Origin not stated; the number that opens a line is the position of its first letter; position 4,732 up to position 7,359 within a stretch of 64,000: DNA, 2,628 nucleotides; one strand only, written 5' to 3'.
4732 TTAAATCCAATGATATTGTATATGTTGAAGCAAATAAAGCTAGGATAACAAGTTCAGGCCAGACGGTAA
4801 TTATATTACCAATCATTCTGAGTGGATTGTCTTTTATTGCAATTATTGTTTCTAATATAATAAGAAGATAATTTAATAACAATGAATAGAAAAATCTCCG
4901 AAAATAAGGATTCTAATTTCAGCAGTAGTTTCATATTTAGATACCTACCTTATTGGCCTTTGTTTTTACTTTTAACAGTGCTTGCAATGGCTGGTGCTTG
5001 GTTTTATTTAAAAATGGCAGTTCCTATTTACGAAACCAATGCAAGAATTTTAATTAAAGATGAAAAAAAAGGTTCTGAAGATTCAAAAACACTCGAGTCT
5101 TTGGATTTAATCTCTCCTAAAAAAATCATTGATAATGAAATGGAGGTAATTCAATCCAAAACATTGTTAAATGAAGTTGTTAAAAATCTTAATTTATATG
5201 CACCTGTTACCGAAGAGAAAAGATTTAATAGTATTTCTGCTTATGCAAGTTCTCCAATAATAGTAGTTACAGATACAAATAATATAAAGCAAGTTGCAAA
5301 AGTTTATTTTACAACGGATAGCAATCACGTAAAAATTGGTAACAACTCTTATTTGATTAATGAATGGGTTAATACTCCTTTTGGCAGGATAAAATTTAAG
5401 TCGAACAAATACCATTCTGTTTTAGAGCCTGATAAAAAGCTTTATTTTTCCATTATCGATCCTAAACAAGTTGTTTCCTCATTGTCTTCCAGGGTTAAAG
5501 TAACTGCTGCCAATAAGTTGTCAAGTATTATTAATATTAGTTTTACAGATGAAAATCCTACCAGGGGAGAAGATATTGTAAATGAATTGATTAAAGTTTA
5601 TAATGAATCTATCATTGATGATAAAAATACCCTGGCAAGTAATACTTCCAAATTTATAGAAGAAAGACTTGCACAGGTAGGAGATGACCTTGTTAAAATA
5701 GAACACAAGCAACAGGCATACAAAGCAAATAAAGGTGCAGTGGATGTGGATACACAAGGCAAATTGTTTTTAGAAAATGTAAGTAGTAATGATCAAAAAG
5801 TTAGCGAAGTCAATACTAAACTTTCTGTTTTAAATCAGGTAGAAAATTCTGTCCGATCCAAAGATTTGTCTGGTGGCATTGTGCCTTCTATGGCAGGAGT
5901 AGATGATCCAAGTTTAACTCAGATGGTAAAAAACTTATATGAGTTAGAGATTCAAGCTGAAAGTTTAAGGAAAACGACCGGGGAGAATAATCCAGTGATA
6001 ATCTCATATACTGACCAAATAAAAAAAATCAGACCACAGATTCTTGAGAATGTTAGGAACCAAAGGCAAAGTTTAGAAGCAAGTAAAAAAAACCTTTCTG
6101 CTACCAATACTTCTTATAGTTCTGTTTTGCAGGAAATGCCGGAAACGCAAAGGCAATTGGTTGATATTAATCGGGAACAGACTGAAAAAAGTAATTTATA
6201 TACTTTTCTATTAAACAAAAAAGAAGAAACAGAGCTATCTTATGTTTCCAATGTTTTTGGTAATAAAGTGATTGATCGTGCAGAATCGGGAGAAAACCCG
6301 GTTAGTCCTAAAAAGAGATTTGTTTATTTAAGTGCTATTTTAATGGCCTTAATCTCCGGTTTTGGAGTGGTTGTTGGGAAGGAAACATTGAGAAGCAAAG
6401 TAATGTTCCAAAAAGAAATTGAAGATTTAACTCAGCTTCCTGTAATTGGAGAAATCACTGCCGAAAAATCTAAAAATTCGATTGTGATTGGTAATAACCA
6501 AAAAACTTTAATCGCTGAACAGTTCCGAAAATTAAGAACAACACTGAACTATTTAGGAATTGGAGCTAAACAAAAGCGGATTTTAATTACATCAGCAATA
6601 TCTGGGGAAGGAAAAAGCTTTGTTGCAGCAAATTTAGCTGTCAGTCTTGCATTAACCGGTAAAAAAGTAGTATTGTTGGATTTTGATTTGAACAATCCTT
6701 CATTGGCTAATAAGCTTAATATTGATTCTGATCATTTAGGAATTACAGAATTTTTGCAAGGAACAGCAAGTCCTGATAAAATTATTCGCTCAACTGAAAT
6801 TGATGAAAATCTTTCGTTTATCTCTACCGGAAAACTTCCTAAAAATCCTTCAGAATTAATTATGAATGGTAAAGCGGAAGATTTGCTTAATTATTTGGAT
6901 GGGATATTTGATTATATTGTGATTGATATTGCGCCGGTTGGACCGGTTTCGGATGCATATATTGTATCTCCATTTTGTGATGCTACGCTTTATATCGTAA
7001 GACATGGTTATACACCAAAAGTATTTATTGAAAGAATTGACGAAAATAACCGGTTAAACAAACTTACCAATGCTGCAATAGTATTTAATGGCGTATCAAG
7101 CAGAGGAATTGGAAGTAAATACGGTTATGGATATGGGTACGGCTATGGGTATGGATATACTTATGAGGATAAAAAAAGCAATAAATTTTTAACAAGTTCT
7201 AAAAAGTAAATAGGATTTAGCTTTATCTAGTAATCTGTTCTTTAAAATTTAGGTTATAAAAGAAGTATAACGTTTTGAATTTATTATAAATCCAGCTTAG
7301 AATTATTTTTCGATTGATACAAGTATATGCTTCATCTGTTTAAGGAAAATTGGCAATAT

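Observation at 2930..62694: Hyper-abundant dispersed 14-mer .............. with an A/T-tract extension: a USS/DUS-like genome signature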

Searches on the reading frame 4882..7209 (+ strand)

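Call 12: search_protein_families(library=pfam, proteins=[window:4882-7209:+])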
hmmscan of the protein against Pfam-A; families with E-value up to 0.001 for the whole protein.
window:4882-7209:+ (775 aa): 5 families
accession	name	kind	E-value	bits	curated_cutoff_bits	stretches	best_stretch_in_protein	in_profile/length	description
PF13807.11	GNVR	-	3.1e-12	46.7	27.7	1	421-501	1-81/82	G-rich domain on putative tyrosine kinase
PF10609.15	ParA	-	6.1e-11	42.7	27.1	1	565-685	4-121/246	NUBPL iron-transfer P-loop NTPase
PF02706.20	Wzz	-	1.1e-09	39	25.5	1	27-103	18-91/91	Chain length determinant protein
PF13614.12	AAA_31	-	7.2e-09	36.3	27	1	566-685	3-127/177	AAA domain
PF01656.29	CbiA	-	2.2e-08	34.5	25.4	1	567-740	1-85/125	CobQ/CobB/MinD/ParA nucleotide binding domain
